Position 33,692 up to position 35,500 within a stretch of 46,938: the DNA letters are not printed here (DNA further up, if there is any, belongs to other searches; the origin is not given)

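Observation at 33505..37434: Lower-GC, mobility-gene-free island between dapF and ccdA encoding only secreted or membrane-anchored proteins of unknown function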

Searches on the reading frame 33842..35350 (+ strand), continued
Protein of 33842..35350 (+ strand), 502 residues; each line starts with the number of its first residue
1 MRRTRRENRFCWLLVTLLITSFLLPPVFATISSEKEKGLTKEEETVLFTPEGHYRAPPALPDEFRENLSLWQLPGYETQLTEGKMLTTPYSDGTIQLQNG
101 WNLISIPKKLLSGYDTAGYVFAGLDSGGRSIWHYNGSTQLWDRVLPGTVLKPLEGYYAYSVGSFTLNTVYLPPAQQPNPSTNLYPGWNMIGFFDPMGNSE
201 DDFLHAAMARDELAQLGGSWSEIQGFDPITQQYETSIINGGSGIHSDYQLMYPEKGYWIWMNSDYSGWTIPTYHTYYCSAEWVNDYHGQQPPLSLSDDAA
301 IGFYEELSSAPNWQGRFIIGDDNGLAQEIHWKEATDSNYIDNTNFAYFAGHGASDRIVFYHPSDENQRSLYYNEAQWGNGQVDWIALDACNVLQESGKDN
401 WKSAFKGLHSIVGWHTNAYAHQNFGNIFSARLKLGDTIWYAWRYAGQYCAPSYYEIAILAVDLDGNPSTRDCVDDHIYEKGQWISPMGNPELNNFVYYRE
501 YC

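Call 43: find_encoding_contigs(protein=P0012, flank=8000, max_places=2)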
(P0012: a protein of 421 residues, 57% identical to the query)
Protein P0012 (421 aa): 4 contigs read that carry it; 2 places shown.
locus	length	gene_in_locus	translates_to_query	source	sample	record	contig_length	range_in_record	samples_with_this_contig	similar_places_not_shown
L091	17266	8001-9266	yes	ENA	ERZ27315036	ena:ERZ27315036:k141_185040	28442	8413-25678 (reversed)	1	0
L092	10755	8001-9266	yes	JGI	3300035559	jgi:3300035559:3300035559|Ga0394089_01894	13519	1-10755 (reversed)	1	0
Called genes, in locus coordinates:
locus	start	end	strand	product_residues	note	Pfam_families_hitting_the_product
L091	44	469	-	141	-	PF01325:Fe_dep_repress (weak), PF12802:MarR_2 (weak), PF01047:MarR (weak), PF02742:Fe_dep_repr_C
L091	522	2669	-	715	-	PF08308:PEGA, PF00801:PKD, PF18911:PKD_4, PF00801:PKD (weak), PF18911:PKD_4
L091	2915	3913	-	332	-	PF05496:RuvB_N, PF00004:AAA, PF07728:AAA_5 (faint), PF17864:AAA_lid_4, PF05491:WHD_RuvB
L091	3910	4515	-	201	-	PF01330:RuvA_N, PF14520:HHH_5, PF07499:RuvA_C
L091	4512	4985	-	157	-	PF02075:RuvC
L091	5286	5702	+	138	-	-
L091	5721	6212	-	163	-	PF01927:Mut7-C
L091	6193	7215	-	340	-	PF04055:Radical_SAM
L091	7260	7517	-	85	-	-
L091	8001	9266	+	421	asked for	PF19872:DUF6345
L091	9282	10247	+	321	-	-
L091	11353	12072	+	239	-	PF00696:AA_kinase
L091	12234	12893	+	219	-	PF00730:HhH-GPD, PF00633:HHH, PF10576:EndIII_4Fe-2S (weak)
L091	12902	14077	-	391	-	PF01384:PHO4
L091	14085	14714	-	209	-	PF01865:PhoU_div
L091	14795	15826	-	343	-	PF01384:PHO4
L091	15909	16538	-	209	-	PF01865:PhoU_div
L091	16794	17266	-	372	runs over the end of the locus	PF02749:QRPTase_N, PF01729:QRPTase_C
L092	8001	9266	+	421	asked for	PF19872:DUF6345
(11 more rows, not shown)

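Call 68: search_protein_families(library=pfam, proteins=[L005:5152-5535:+, L005:9537-9791:+, L005:12690-13019:+, L007:179-658:+], max_evalue=0.01)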
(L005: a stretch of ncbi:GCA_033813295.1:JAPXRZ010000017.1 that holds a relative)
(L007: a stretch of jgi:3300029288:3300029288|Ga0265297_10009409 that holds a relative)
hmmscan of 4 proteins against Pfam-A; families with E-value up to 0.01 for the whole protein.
L005:5152-5535:+ (127 aa): 0 families

L005:9537-9791:+ (84 aa): 0 families

L005:12690-13019:+ (109 aa): 0 families

L007:179-658:+ (159 aa): 0 families

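Call 73: find_related_loci(query=A1, collection=metagenome_contigs, flank=4000)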
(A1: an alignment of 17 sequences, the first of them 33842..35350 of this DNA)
Query A1 (502 aa) in metagenome_contigs; peptide patterns used: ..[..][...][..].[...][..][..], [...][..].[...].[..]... (x = any residue, [..] = any of these).
443 stretches matched a pattern; 110 encode a relative of the query (tblastn E <= 1e-3); the best 80 are kept; 80 distinct loci.
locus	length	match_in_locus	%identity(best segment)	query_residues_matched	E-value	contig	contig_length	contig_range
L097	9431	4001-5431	66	14-488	0e+0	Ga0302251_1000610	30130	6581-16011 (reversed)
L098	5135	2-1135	65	113-488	9e-162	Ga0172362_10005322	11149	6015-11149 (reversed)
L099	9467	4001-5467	50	1-488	3e-149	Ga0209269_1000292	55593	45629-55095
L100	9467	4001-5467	50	1-488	3e-149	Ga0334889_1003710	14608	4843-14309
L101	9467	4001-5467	50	1-488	3e-149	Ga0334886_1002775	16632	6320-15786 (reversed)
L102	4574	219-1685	50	1-488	2e-152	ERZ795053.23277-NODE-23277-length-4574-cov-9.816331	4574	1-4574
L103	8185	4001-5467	50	27-502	2e-146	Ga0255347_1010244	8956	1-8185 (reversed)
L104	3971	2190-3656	50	13-488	1e-148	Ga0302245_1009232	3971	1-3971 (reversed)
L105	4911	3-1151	51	114-488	3e-116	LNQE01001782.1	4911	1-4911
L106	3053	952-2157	44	91-502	7e-98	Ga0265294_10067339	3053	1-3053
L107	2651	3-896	48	216-502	5e-81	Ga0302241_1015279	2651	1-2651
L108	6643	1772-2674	44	204-502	3e-68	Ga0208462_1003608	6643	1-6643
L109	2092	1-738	52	245-488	9e-70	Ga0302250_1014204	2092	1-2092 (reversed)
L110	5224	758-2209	29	1-485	3e-49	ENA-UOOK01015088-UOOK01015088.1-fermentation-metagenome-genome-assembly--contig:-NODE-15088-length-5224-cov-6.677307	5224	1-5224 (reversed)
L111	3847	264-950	40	269-490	6e-40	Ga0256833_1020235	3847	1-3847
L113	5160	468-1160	38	276-499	2e-37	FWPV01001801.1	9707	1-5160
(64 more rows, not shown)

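Call 97: search_protein_families(library=padloc, proteins=[window:33842-35350:+], max_evalue=0.01)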
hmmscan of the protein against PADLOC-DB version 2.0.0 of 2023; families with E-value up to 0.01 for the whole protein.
window:33842-35350:+ (502 aa): 0 families
